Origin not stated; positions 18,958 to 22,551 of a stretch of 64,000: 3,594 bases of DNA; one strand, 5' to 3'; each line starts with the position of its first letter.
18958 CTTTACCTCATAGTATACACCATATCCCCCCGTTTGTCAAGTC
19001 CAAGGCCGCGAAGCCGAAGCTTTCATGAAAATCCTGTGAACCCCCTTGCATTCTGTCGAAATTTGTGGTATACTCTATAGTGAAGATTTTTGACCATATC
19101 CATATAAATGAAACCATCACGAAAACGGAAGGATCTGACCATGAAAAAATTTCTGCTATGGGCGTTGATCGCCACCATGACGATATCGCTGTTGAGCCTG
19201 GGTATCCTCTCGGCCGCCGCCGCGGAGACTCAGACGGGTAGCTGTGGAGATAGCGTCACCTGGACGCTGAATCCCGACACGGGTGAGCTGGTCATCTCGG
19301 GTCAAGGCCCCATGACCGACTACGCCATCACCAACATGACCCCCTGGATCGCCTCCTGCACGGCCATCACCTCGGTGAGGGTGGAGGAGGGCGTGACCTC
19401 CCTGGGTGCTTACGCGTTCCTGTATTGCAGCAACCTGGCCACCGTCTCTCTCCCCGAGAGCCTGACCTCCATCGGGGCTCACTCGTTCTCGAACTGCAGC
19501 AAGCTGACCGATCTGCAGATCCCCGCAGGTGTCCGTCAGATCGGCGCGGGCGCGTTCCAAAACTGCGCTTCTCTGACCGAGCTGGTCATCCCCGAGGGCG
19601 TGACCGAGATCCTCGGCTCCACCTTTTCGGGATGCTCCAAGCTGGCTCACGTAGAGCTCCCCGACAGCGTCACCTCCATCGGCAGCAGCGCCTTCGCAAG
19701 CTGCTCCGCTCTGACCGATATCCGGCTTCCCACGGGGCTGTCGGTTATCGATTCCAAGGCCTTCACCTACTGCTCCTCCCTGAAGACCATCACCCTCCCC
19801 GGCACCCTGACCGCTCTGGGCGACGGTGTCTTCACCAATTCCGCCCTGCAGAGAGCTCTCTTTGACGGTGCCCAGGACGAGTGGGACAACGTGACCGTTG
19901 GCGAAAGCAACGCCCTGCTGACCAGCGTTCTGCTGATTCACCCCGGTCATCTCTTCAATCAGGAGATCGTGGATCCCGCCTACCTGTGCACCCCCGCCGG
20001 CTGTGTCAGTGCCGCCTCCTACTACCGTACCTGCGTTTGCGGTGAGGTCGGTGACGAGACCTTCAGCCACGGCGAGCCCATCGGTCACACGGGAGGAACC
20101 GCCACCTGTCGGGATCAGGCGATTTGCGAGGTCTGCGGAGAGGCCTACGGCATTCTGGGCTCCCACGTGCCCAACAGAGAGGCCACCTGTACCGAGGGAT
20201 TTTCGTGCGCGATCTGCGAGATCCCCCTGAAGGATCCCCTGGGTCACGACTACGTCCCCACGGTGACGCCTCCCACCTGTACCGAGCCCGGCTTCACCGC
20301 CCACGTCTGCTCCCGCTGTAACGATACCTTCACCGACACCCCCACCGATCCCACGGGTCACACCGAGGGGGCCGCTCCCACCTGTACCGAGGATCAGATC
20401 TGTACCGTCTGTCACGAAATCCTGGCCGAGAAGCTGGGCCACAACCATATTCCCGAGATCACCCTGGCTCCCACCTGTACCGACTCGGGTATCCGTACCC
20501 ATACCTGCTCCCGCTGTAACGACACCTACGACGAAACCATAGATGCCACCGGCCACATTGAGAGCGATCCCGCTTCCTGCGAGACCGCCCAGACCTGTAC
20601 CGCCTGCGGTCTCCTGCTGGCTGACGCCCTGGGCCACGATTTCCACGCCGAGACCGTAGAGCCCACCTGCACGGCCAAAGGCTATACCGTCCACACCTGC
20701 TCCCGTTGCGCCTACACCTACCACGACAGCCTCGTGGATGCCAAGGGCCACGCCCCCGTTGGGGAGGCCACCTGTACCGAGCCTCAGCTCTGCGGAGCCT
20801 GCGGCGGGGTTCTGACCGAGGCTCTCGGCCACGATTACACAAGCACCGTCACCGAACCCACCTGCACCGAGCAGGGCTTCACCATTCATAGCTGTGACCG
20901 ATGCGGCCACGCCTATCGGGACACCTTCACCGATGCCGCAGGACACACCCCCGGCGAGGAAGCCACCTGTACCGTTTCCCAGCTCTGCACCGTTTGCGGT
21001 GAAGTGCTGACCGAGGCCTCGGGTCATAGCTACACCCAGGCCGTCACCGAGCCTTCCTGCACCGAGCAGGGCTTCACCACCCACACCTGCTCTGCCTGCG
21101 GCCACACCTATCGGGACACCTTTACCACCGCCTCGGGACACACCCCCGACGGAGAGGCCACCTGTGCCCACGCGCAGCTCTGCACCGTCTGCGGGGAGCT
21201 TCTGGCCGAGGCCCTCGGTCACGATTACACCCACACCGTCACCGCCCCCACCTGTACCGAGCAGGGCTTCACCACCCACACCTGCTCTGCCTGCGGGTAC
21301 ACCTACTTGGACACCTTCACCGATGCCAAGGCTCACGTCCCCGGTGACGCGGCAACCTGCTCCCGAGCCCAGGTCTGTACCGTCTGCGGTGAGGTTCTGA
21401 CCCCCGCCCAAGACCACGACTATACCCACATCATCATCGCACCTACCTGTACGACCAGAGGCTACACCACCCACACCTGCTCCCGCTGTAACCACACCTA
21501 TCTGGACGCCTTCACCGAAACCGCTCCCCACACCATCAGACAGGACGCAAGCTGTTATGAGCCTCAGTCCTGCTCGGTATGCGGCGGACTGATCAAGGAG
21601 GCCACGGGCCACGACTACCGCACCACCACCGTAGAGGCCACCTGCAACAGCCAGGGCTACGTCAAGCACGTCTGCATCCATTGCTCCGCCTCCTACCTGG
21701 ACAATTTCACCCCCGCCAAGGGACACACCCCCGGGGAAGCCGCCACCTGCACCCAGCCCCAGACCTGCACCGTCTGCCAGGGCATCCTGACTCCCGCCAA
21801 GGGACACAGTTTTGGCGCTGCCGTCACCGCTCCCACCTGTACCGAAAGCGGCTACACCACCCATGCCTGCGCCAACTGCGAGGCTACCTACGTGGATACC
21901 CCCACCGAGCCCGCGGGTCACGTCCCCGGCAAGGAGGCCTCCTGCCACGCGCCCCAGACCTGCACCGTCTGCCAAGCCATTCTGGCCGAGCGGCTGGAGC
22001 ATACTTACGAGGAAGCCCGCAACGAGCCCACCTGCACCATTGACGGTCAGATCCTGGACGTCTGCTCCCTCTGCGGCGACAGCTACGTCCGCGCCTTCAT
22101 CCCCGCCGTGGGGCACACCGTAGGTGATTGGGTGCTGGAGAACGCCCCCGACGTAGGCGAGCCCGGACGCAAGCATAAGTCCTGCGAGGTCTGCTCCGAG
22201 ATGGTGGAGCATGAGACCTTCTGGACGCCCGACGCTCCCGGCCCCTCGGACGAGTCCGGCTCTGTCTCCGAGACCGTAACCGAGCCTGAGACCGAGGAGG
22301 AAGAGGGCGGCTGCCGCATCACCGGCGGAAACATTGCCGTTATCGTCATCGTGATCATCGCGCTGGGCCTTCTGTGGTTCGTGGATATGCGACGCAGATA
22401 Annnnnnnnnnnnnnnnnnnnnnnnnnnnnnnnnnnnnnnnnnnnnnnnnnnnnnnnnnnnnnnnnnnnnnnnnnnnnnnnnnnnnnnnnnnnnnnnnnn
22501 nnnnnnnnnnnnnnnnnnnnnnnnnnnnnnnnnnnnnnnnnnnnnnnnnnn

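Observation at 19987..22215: About ten tandem 65-aa Cys3-His-type repeats in an extracellular LRR protein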

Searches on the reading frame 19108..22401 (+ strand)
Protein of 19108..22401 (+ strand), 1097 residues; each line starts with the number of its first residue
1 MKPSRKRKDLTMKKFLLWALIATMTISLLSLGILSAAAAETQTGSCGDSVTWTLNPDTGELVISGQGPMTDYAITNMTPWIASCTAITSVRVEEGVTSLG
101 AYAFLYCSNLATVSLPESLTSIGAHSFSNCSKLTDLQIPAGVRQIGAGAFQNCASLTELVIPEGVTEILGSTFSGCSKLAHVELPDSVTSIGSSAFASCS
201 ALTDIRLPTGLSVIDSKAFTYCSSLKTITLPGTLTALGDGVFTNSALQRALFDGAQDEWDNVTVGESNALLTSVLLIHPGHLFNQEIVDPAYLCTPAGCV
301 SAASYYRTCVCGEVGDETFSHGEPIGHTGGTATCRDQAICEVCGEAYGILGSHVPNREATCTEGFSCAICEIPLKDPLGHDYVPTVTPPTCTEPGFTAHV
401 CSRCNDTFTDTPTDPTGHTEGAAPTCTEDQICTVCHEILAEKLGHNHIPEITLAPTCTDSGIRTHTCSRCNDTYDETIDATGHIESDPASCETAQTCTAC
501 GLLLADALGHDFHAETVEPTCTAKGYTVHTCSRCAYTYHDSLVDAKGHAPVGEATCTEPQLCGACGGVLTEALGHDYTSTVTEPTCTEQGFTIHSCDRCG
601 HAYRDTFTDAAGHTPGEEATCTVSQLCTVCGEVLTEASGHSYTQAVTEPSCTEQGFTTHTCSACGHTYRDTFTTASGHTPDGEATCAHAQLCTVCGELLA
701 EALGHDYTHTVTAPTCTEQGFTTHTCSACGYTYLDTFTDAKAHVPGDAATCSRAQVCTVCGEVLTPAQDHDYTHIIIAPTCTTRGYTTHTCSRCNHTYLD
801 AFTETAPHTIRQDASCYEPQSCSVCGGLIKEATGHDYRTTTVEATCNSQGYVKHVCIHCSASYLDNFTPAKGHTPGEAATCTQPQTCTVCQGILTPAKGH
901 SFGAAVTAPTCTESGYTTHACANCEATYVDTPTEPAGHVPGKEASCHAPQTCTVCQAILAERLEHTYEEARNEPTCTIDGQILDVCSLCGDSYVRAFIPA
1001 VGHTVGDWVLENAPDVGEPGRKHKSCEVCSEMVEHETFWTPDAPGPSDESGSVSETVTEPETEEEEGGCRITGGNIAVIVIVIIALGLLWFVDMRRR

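Call 3: search_protein_families(library=pfam, proteins=[window:19108-22401:+], max_evalue=1)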
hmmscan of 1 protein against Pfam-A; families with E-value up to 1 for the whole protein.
window:19108-22401:+ (1097 aa): 2 families
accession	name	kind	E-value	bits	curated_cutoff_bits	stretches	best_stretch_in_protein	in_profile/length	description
PF13306.12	LRR_5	-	1e-51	174.6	27.7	2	144-251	2-107/127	BspA type Leucine rich repeat region (6 copies)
PF13855.12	LRR_8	-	1.4e-06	28.4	27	1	96-138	13-56/61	Leucine rich repeat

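Call 4: search_protein_families(library=ncbifam, proteins=[window:19108-22401:+], max_evalue=1)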
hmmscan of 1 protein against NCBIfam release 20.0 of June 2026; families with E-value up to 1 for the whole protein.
window:19108-22401:+ (1097 aa): 2 families
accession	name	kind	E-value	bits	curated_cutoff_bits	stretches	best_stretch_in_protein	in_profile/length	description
NF047961.1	adhesin_HupY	equivalog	3.3e-20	71.8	1250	2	155-256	187-287/978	leucine-rich repeat adhesin HupY/LrrG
NF045861.1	glide_Gli349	exception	4.2e-17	60.2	1750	3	129-203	2675-2747/3169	gliding machinery surface structure protein Gli349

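Call 36: find_related_loci(query=window:19108-22401:+, collection=genome_contigs, flank=3000)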
Query window:19108-22401:+ (1097 aa) in genome_contigs; peptide patterns used: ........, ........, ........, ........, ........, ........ (x = any residue, [..] = any of these).
66 stretches matched a pattern; 1 encode a relative of the query (tblastn E <= 1e-3); 1 distinct loci.
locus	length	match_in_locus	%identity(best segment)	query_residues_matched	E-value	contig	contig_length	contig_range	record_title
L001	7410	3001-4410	28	23-1004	4e-40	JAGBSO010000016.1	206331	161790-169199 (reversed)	MAG: Clostridia bacterium isolate RGIG9408 Yak_Cecum-1__c185840, whole genome shotgun sequence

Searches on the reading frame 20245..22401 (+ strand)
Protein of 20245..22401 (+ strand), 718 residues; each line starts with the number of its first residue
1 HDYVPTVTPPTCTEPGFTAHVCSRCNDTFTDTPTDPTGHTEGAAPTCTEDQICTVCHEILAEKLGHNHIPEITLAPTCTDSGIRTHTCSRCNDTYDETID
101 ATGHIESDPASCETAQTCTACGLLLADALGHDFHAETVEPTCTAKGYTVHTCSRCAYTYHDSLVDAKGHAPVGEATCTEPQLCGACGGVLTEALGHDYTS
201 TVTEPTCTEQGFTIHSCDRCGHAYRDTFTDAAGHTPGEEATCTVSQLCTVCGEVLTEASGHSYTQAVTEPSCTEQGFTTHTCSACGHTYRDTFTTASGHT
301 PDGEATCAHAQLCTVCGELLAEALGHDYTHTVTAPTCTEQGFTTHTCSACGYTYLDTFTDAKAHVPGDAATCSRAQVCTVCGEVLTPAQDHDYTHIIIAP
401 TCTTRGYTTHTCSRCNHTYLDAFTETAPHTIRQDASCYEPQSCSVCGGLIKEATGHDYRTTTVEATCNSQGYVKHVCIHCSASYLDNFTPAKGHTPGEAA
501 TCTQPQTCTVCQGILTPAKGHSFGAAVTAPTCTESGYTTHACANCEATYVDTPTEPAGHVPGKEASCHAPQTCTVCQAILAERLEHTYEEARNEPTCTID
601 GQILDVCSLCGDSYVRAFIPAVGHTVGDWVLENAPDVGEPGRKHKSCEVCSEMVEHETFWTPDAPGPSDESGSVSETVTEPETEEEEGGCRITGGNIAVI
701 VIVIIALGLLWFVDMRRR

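Call 8: find_homologous_proteins(query=window:20245-22401:+, max_evalue=0.00001)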
Query window:20245-22401:+ (718 aa): 5022 proteins with E <= 0.00001 among 8000 candidates; the best 120 are listed.
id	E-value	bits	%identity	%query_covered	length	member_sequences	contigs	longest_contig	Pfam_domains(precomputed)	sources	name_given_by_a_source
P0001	0.0e+0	1656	100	100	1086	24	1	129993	PF13306.13,PF13855.13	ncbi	-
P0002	0.0e+0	1400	82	100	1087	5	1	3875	PF13306.13,PF13855.13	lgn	-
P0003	0.0e+0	1114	48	95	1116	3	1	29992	PF06939.17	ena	-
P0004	6.7e-295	998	55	100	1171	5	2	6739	PF13306.13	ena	-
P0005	9.0e-282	955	60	86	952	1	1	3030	PF13306.13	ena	-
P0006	3.1e-276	937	52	100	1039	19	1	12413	PF13306.13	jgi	-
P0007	5.3e-265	899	52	100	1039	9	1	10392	PF13306.13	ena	-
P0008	4.9e-254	863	55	92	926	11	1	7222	PF13306.13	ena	-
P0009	2.0e-246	838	46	95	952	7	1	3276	PF13306.13,PF13855.13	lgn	-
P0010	2.3e-238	811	44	97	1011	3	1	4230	PF13306.13,PF13855.13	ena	-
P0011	4.0e-211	721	47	89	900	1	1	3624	PF13306.13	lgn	-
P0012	2.4e-201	689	55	77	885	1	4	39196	PF13306.13,PF13855.13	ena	-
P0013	1.8e-193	663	48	88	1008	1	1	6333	PF13306.13,PF13855.13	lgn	-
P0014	2.0e-176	606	48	87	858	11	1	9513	PF13306.13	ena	-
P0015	3.2e-172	593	47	77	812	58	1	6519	PF13306.13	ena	-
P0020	6.0e-165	569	43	89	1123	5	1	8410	PF00404.25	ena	-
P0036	5.1e-126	440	41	76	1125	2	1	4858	PF00963.25,PF00395.26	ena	-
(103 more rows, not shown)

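Call 9: search_solved_structures(query=window:20245-22401:+, max_evalue=10, show_alignments=2)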
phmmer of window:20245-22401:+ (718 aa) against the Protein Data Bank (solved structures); distinct sequences matched with E-value up to 10: 1.
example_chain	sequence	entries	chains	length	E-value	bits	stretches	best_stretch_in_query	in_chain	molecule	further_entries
7rdn_A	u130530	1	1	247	0.23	12.7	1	456-516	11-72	Pre-mRNA leakage protein 39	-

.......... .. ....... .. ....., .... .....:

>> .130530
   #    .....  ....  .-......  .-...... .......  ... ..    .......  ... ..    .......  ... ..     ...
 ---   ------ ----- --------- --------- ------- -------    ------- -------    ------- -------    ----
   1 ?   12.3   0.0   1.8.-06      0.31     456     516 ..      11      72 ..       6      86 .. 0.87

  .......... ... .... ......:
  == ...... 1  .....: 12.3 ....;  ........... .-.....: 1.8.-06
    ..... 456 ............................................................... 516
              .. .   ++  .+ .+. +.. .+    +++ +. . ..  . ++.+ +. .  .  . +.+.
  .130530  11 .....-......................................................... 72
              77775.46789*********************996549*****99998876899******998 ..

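Call 20: find_encoding_contigs(protein=P0001, flank=3000, max_places=4)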
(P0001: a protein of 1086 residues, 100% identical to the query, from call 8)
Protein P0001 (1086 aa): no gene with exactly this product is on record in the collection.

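Call 33: list_cluster_members(proteins=[P0001, P0003, P0020, P0036])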
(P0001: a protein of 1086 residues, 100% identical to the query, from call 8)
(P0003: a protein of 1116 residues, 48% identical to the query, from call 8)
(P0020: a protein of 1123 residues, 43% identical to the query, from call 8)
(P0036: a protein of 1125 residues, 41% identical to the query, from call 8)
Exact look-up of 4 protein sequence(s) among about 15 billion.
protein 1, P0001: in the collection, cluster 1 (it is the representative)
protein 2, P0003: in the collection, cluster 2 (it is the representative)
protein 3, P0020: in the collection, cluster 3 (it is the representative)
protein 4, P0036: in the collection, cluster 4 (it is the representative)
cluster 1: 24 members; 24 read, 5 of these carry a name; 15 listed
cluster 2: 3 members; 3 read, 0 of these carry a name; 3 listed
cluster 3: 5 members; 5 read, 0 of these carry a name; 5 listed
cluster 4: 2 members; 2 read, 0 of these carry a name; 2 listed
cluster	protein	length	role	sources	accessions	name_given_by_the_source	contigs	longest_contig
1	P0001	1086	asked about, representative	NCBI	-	-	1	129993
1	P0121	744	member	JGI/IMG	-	hypothetical protein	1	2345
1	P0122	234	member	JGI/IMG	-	hypothetical protein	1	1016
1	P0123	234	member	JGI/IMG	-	hypothetical protein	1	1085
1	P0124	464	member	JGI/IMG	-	hypothetical protein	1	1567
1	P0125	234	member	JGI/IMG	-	hypothetical protein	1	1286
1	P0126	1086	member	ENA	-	-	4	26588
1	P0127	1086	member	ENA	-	-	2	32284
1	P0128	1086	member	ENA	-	-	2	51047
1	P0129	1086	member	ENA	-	-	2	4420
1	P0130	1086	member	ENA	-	-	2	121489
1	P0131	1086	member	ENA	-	-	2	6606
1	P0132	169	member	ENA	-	-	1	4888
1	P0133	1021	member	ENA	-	-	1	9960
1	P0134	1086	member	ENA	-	-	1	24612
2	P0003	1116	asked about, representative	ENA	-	-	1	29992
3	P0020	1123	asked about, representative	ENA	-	-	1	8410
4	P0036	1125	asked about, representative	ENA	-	-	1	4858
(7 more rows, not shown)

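Call 37: find_encoding_contigs(protein=P0133, flank=4000, max_places=3)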
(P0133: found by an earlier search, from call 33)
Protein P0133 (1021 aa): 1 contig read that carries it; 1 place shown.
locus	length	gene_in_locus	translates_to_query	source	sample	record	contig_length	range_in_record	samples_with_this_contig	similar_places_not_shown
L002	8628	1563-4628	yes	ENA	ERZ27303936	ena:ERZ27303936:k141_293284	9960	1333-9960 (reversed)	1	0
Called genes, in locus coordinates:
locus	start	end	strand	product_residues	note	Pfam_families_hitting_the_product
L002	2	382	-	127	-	?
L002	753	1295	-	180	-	-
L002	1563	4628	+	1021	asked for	PF13306:LRR_5, PF13855:LRR_8 (faint), PF13306:LRR_5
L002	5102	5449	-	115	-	-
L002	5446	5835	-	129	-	-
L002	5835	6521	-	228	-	PF14386:DUF4417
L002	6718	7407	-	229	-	-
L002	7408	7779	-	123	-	PF12844:HTH_19, PF13560:HTH_31, PF01381:HTH_3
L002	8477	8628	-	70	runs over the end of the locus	PF13443:HTH_26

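Call 73: find_related_loci(query=P0003, collection=viral_contigs, flank=4000)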
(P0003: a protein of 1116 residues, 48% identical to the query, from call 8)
Query P0003 (1116 aa) in viral_contigs; peptide patterns used: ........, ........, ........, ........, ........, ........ (x = any residue, [..] = any of these).
6 stretches matched a pattern; 4 encode a relative of the query (tblastn E <= 1e-3); 4 distinct loci.
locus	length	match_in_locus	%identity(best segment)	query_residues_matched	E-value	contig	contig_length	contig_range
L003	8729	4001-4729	32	2-1019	2e-21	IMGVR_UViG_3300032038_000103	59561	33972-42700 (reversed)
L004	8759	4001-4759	28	2-1022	1e-14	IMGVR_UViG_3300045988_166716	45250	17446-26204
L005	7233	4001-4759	28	2-1022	1e-14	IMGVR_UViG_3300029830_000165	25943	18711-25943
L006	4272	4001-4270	32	3-974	3e-9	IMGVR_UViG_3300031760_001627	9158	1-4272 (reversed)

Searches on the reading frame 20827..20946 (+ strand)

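Call 21: search_protein_families(library=pfam, proteins=[window:20827-20946:+], max_evalue=10)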
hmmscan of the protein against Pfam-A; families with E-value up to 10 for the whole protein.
seq(40 aa): 1 family
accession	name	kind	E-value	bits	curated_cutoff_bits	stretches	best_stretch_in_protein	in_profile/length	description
PF24501.1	Ig_TMEM131L_5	-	0.047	13.9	27.8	1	8-25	14-31/66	TMEM131L fifth Ig-like domain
